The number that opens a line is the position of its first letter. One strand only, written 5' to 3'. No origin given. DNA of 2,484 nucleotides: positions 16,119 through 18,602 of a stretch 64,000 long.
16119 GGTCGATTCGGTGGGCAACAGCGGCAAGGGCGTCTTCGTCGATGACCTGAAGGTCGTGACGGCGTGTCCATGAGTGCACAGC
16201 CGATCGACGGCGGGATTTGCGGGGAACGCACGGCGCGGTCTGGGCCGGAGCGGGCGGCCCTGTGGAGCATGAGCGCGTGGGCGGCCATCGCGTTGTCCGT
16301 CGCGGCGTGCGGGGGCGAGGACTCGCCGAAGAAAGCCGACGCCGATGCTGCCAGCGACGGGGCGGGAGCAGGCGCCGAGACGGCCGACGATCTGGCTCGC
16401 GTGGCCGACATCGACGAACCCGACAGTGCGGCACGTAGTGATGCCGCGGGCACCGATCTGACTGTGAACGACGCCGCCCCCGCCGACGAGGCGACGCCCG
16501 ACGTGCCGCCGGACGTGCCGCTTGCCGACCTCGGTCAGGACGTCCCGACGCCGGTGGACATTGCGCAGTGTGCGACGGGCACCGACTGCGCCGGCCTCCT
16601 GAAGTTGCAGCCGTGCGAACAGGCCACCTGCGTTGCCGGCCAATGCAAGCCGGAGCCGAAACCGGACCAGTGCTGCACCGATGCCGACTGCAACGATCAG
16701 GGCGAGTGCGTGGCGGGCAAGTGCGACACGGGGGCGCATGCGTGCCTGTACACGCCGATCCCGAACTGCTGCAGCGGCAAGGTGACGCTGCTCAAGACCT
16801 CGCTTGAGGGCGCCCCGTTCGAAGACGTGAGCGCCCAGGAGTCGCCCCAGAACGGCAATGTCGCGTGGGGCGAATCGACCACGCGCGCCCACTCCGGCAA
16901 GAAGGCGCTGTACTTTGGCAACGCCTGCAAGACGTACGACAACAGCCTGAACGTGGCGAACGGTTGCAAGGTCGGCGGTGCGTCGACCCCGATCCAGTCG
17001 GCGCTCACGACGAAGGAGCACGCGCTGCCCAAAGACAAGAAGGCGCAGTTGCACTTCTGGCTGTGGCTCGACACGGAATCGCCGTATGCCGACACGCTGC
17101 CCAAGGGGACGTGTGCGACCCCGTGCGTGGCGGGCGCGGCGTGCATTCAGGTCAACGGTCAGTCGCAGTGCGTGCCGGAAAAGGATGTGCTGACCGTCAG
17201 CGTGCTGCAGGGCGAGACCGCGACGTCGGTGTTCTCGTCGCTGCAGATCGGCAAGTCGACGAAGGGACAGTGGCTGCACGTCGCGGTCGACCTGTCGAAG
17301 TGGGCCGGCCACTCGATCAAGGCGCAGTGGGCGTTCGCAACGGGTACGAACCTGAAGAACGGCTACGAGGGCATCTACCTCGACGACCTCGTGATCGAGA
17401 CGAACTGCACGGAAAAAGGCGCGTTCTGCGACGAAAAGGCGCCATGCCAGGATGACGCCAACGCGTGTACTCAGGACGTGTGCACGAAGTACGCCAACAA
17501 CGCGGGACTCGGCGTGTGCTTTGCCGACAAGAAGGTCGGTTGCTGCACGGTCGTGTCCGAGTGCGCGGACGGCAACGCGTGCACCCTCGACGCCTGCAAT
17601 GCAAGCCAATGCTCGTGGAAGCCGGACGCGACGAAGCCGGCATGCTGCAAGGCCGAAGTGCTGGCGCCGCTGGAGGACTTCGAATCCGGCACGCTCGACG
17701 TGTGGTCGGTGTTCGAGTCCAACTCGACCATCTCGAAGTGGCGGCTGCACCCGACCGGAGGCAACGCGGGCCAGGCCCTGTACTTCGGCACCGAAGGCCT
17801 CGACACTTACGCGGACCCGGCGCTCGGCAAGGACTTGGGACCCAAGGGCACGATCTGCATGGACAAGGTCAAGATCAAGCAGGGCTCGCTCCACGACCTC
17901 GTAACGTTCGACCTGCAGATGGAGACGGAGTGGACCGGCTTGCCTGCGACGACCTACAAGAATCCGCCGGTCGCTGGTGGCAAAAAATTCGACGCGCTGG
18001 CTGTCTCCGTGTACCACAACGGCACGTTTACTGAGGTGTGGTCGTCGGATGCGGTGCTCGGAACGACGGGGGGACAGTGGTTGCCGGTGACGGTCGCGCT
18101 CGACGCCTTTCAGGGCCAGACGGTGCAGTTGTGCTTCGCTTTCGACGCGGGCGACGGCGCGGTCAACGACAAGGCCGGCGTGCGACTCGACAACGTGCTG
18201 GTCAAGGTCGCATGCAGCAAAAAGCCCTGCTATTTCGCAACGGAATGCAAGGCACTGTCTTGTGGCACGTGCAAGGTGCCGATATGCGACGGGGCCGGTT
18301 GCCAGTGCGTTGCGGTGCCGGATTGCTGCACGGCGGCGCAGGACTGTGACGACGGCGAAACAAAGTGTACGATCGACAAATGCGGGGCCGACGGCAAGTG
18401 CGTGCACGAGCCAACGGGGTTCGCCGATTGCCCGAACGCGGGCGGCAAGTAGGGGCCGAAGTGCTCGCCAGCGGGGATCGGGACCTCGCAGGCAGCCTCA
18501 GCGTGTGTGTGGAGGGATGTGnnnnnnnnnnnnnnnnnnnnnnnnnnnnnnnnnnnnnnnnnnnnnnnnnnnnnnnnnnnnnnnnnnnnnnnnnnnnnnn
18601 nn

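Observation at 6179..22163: Co-oriented cassette: four radical-SAM-family genes, two tiny coupled ORFs, then three giant Cys-rich/MAM-like lipoproteins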

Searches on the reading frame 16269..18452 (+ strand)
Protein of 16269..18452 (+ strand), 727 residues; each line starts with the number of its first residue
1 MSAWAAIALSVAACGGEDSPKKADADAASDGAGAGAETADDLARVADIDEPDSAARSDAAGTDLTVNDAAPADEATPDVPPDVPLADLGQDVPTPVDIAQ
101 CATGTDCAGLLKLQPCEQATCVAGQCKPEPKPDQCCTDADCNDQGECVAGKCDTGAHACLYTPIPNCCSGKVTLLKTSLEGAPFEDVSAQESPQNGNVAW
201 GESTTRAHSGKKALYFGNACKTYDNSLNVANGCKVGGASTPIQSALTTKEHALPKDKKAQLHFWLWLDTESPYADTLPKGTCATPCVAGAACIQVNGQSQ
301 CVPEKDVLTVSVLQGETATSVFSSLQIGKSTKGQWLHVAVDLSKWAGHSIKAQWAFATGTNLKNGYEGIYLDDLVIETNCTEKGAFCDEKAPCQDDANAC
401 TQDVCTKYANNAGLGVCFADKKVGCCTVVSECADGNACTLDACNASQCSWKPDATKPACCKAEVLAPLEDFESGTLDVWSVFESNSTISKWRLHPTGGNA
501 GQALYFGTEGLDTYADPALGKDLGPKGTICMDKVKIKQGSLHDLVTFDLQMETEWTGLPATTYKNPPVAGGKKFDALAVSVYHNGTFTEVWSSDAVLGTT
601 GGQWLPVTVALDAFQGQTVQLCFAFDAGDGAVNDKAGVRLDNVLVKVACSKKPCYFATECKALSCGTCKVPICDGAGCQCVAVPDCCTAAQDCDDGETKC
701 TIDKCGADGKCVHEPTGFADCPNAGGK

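Call 5: search_protein_families(library=ncbifam, proteins=[window:16269-18452:+], max_evalue=0.01)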
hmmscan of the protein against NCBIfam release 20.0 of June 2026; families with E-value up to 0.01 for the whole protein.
window:16269-18452:+ (727 aa): 1 family
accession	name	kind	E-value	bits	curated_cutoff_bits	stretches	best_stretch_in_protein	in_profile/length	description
NF038128.1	choice_anch_J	domain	1.2e-05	25.6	30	0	577-645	94-162/162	choice-of-anchor J domain-containing protein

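Call 6: search_protein_families(library=pfam, proteins=[window:16269-18452:+], max_evalue=0.01)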
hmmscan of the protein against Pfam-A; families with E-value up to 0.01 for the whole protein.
window:16269-18452:+ (727 aa): 2 families
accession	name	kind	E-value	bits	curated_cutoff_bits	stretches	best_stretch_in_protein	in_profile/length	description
PF20773.4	InhA-like_MAM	-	2.2e-08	34.3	26.9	1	331-390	118-174/191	Immune inhibitor A-like, MAM domain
PF00526.23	Dicty_CTDC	-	0.00042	20.5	27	1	432-446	2-16/24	Dictyostelium (slime mold) repeat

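Call 15: search_protein_families(library=padloc, proteins=[window:16269-18452:+], max_evalue=0.001)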
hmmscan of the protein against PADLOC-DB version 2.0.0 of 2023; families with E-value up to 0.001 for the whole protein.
window:16269-18452:+ (727 aa): 0 families

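Call 45: find_homologous_proteins(query=window:16269-18452:+, max_evalue=1e-10)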
Query window:16269-18452:+ (727 aa): 64 proteins with E <= 1e-10 among 8000 candidates.
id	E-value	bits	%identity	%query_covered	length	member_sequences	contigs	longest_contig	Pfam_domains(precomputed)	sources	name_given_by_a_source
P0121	0.0e+0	1685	100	100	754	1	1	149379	PF20773.6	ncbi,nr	ncbi:MAG: hypothetical protein EXR79_02085 [Myxococcales bacterium]|nr:hypothetical protein [Myxococ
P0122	0.0e+0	1407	83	100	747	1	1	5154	PF20773.6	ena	-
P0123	1.3e-238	812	54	92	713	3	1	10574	PF20773.6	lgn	-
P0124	1.8e-231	789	51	94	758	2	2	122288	PF20773.6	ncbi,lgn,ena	-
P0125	9.5e-228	776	52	99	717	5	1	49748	PF20773.6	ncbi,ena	-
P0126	2.9e-225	768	52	99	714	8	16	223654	PF20773.6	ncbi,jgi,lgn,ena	jgi:hypothetical protein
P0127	5.5e-223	761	53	91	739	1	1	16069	PF20773.6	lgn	-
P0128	4.5e-219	748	51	98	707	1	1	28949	PF20773.6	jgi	jgi:hypothetical protein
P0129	1.8e-218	746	52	96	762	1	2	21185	PF20773.6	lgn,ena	-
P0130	6.4e-214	731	49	93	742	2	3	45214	PF00526.24,PF20773.6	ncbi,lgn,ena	-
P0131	2.8e-207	709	48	92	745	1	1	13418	PF00526.24,PF20773.6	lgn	-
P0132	7.3e-205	701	51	91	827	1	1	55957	PF00526.24,PF20773.6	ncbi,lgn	-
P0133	2.2e-202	693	50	95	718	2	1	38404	PF00526.24,PF20773.6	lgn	-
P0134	2.7e-199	682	46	97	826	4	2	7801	PF00526.24,PF20773.6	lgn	-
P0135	8.6e-199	681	47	97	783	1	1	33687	PF20773.6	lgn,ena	-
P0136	5.6e-198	678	46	98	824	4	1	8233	PF20773.6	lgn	-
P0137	8.4e-197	674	49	84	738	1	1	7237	PF20773.6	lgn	-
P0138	9.4e-195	667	50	85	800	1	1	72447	PF20773.6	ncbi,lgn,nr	ncbi:MAG: hypothetical protein KC502_02935 [Myxococcales bacterium]|nr:hypothetical protein [Myxococ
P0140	4.8e-193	662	50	86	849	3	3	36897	PF20773.6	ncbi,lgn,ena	-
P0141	7.6e-193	661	48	88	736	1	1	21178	PF00526.24,PF20773.6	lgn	-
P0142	1.3e-191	657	46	97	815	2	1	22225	PF20773.6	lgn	-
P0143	8.4e-190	651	46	96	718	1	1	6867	PF20773.6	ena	-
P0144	4.1e-189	649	47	99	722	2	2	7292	PF20773.6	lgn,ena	-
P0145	8.9e-189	648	49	84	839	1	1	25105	PF20773.6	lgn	-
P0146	1.9e-188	646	47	90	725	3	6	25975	PF20773.6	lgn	-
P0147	6.7e-188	645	48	89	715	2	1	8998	PF20773.6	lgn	-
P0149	5.8e-187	642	47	96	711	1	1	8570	PF00526.24,PF20773.6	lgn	-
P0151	2.3e-185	636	46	94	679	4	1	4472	PF20773.6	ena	-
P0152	5.2e-185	635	49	82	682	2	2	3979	PF20773.6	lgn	-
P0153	7.3e-185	635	65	59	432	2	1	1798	PF20773.6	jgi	jgi:hypothetical protein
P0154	1.3e-183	630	49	83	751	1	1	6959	PF00526.24,PF20773.6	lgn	-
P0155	4.3e-183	629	48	81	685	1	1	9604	PF20773.6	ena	-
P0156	3.4e-181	622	46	96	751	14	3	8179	PF00526.24,PF20773.6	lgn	-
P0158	3.9e-180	619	48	84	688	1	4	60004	PF20773.6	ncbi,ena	-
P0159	5.9e-177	608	45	88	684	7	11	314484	PF20773.6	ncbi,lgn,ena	-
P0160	2.0e-170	587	46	81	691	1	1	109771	PF20773.6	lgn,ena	-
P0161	1.3e-169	584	45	85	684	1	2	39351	PF20773.6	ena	-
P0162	6.5e-169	582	44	88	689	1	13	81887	PF20773.6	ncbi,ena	-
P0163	1.0e-168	581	46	82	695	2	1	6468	PF20773.6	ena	-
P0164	4.5e-168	579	44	93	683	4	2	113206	PF20773.6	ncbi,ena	-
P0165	5.8e-168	579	45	81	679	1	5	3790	PF20773.6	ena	-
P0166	1.1e-167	578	44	88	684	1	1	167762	PF20773.6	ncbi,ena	-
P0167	7.0e-159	549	42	88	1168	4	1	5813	PF20773.6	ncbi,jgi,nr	ncbi:MAG: hypothetical protein FJ100_21450 [Deltaproteobacteria bacterium]|nr:hypothetical protein [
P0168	2.7e-154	534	41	90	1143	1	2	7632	PF20773.6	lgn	-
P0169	6.3e-150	519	38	93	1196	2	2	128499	PF20773.6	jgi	jgi:hypothetical protein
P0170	9.8e-148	512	37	93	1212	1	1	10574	PF20773.6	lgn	-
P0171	3.3e-146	507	39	99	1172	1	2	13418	PF20773.6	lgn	-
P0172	3.4e-140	487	38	94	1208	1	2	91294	PF00526.24,PF20773.6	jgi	jgi:hypothetical protein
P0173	7.0e-135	469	41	85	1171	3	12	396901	PF20773.6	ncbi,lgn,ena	-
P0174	4.0e-130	454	42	79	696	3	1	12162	PF00526.24,PF20773.6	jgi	jgi:hypothetical protein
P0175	2.4e-114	401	45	61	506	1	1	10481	PF20773.6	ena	-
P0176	3.9e-43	166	28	98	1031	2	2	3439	PF00526.24,PF20773.6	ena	-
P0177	7.0e-41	159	24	98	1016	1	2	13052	PF00526.24,PF20773.6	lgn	-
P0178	4.9e-39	152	28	84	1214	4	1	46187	PF20773.6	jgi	jgi:hypothetical protein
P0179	1.2e-35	141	29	55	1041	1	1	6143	PF00526.24,PF20773.6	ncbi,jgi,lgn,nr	ncbi:MAG: hypothetical protein FJ087_18250 [Deltaproteobacteria bacterium]|nr:hypothetical protein [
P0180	7.5e-33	132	32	52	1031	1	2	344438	PF00526.24,PF20773.6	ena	-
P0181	9.0e-33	132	26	74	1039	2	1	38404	PF00526.24,PF20773.6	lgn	-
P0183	3.1e-23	100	29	46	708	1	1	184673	PF00526.24,PF20773.6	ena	-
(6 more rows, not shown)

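Call 46: find_encoding_contigs(protein=P0126, flank=10000, max_places=4)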
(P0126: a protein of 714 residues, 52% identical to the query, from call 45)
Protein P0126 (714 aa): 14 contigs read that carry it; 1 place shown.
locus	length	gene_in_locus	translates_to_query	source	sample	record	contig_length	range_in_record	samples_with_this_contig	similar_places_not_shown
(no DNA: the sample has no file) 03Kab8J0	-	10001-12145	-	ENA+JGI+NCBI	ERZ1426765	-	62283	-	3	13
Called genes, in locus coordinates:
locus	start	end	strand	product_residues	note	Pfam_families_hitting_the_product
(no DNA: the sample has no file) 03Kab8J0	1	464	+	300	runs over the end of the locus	PF02517:Rce1-like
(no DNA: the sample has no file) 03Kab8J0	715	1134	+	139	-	PF21157:DksA_N, PF01258:zf-dskA_traR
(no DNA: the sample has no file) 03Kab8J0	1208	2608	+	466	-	PF16697:Yop-YscD_cpl, PF00498:FHA, PF00158:Sigma54_activat, PF14532:Sigma54_activ_2, PF07724:AAA_2 (weak), PF07728:AAA_5, PF25601:AAA_lid_14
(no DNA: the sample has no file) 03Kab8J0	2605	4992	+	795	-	-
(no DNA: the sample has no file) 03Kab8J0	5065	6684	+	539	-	-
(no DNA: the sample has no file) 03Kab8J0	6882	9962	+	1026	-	PF00526:Dicty_CTDC (faint), PF20773:InhA-like_MAM (faint)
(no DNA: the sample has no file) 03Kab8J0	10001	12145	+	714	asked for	PF20773:InhA-like_MAM (weak)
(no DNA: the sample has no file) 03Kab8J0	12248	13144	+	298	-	PF13646:HEAT_2 (weak)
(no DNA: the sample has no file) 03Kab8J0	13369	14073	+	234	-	PF00072:Response_reg, PF00486:Trans_reg_C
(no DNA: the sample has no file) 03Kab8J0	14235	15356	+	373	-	PF00672:HAMP (weak), PF00512:HisKA, PF02518:HATPase_c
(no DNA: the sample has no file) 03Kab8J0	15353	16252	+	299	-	PF01522:Polysacc_deac_1, PF11959:DUF3473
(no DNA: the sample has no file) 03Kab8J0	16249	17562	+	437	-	PF03349:Toluene_X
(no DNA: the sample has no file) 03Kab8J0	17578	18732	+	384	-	PF00730:HhH-GPD, PF14815:NUDIX_4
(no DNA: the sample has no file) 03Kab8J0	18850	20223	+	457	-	PF01734:Patatin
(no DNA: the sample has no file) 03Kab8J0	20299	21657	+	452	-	PF02878:PGM_PMM_I, PF02879:PGM_PMM_II, PF02880:PGM_PMM_III, PF00408:PGM_PMM_IV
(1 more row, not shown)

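Call 47: find_encoding_contigs(protein=P0124, flank=10000, max_places=2)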
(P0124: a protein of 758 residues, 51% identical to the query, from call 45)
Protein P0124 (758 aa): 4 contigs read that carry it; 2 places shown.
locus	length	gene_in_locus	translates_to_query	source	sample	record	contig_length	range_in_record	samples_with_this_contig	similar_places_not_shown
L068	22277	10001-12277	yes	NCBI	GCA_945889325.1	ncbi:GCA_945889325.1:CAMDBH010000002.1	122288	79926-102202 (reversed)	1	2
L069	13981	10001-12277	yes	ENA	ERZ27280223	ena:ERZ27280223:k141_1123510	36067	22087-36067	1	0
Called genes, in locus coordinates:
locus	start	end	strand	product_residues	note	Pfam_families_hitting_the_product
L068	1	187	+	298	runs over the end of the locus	PF02517:Rce1-like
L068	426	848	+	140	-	PF21157:DksA_N, PF01258:zf-dskA_traR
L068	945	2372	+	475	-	PF16697:Yop-YscD_cpl, PF00498:FHA, PF00158:Sigma54_activat, PF14532:Sigma54_activ_2, PF07724:AAA_2 (weak), PF07728:AAA_5, PF25601:AAA_lid_14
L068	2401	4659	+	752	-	-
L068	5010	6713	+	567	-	-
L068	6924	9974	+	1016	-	PF20773:InhA-like_MAM (faint), PF00526:Dicty_CTDC (weak)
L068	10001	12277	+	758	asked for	PF20773:InhA-like_MAM (weak)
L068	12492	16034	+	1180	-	PF00526:Dicty_CTDC (faint), PF20773:InhA-like_MAM (weak)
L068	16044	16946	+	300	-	PF13646:HEAT_2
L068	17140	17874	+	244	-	PF00072:Response_reg, PF00486:Trans_reg_C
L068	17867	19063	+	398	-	PF00672:HAMP, PF00512:HisKA, PF02518:HATPase_c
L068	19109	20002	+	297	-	PF01522:Polysacc_deac_1, PF11959:DUF3473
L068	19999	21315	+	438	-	PF03349:Toluene_X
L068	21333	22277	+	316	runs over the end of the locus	-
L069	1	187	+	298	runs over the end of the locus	PF02517:Rce1-like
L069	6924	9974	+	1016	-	PF20773:InhA-like_MAM (faint), PF00526:Dicty_CTDC (weak)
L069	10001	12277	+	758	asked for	PF20773:InhA-like_MAM (weak)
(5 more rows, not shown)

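Call 53: search_protein_families(library=ncbifam, proteins=[L068:2401-4659:+, L068:5010-6713:+], max_evalue=0.001)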
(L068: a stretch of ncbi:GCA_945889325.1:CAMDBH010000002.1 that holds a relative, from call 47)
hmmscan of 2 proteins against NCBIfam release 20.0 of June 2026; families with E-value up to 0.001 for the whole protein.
L068:2401-4659:+ (752 aa): 0 families

L068:5010-6713:+ (567 aa): 1 family
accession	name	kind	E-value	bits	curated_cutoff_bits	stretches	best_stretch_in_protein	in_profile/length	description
TIGR04551.1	TIGR04551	subfamily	1.9e-55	188.7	300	1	69-561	1-513/519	TIGR04551 family protein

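Call 54: search_protein_families(library=pfam, proteins=[L068:2401-4659:+, L068:5010-6713:+], max_evalue=0.001)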
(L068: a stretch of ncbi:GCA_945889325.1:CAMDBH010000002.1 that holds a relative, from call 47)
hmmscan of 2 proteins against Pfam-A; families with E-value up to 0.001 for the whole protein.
L068:2401-4659:+ (752 aa): 0 families

L068:5010-6713:+ (567 aa): 0 families

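Call 56: find_encoding_contigs(protein=P0125, flank=10000, max_places=2)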
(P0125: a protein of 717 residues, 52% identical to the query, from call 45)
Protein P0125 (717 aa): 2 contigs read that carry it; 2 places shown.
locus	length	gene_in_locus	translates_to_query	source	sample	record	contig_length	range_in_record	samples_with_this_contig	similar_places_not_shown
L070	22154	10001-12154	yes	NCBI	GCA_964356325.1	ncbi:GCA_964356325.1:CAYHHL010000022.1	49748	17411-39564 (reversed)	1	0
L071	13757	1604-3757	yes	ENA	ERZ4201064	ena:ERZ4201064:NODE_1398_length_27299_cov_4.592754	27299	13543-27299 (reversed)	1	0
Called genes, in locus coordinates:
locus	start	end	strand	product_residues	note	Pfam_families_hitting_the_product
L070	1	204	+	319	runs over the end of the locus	PF02517:Rce1-like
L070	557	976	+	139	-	PF21157:DksA_N, PF01258:zf-dskA_traR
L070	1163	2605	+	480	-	PF16697:Yop-YscD_cpl, PF00498:FHA, PF00158:Sigma54_activat, PF14532:Sigma54_activ_2, PF07724:AAA_2 (weak), PF07728:AAA_5 (weak), PF25601:AAA_lid_14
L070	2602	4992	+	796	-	-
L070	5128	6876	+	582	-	-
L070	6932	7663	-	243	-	-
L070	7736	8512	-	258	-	-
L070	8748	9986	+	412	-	PF20773:InhA-like_MAM (faint)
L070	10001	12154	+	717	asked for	PF20773:InhA-like_MAM (faint)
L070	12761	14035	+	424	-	-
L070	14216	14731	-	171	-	-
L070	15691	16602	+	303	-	PF02985:HEAT (faint), PF13646:HEAT_2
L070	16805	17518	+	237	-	PF00072:Response_reg, PF00486:Trans_reg_C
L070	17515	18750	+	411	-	PF00672:HAMP, PF00512:HisKA, PF02518:HATPase_c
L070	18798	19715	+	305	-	PF01522:Polysacc_deac_1, PF11959:DUF3473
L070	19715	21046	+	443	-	PF03349:Toluene_X (faint)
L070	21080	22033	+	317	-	-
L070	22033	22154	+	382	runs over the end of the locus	PF00730:HhH-GPD, PF10576:EndIII_4Fe-2S (faint), PF14815:NUDIX_4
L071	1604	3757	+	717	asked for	PF20773:InhA-like_MAM (faint)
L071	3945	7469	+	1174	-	PF20773:InhA-like_MAM (weak)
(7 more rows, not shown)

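Call 57: find_encoding_contigs(protein=P0159, flank=10000, max_places=2)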
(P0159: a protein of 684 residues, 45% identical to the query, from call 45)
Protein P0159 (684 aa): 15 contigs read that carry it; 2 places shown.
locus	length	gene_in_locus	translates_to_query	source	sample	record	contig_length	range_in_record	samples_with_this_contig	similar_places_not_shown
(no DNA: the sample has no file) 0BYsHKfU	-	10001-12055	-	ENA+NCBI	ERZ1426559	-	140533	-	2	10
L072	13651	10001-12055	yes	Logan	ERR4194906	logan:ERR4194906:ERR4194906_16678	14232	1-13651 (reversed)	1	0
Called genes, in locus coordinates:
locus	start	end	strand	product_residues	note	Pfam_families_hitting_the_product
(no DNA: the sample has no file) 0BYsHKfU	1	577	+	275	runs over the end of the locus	PF02517:Rce1-like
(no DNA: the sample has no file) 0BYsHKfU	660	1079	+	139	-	PF21157:DksA_N, PF01258:zf-dskA_traR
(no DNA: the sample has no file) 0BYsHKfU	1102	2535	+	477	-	PF16697:Yop-YscD_cpl, PF00498:FHA, PF00158:Sigma54_activat, PF01078:Mg_chelatase (faint), PF14532:Sigma54_activ_2, PF07724:AAA_2 (weak), PF07728:AAA_5, PF25601:AAA_lid_14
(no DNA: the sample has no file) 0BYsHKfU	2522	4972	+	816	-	-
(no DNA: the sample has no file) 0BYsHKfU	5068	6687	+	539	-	-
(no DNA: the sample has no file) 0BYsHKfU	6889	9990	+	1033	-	PF20773:InhA-like_MAM (faint), PF00526:Dicty_CTDC (faint)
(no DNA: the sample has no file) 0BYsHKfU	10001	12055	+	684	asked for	PF20773:InhA-like_MAM (faint)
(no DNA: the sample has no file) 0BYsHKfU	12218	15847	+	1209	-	-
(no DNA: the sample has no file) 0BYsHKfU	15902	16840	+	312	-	PF13646:HEAT_2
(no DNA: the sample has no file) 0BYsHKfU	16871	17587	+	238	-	PF00072:Response_reg, PF00486:Trans_reg_C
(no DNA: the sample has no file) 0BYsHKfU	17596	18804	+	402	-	PF00672:HAMP (weak), PF00512:HisKA, PF02518:HATPase_c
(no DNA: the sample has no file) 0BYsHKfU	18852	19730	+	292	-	PF01522:Polysacc_deac_1, PF11959:DUF3473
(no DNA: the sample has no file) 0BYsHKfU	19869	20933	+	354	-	-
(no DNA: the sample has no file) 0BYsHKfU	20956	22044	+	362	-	PF00730:HhH-GPD, PF10576:EndIII_4Fe-2S (weak), PF14815:NUDIX_4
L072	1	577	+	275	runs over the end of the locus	PF02517:Rce1-like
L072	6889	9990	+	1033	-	PF20773:InhA-like_MAM (faint), PF00526:Dicty_CTDC (faint)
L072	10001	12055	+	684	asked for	PF20773:InhA-like_MAM (faint)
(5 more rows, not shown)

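Call 58: find_encoding_contigs(protein=P0133, flank=10000, max_places=2)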
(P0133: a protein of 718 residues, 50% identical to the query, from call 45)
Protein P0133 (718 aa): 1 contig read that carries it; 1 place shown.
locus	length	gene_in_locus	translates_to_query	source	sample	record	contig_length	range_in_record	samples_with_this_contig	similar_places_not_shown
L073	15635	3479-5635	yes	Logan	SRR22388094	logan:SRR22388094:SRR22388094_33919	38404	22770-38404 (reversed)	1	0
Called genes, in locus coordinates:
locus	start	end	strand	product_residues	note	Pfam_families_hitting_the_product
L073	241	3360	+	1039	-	PF00526:Dicty_CTDC (faint), PF20773:InhA-like_MAM (weak)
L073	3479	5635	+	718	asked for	PF00526:Dicty_CTDC (faint), PF20773:InhA-like_MAM (faint)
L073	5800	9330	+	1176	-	PF20773:InhA-like_MAM (faint)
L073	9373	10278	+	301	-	PF13646:HEAT_2 (faint)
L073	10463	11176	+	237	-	PF00072:Response_reg, PF00486:Trans_reg_C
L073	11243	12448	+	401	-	PF00672:HAMP, PF00512:HisKA, PF02518:HATPase_c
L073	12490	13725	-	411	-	-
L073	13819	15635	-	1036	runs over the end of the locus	PF13491:FtsK_4TM, PF17854:FtsK_alpha, PF01580:FtsK_SpoIIIE, PF09397:FtsK_gamma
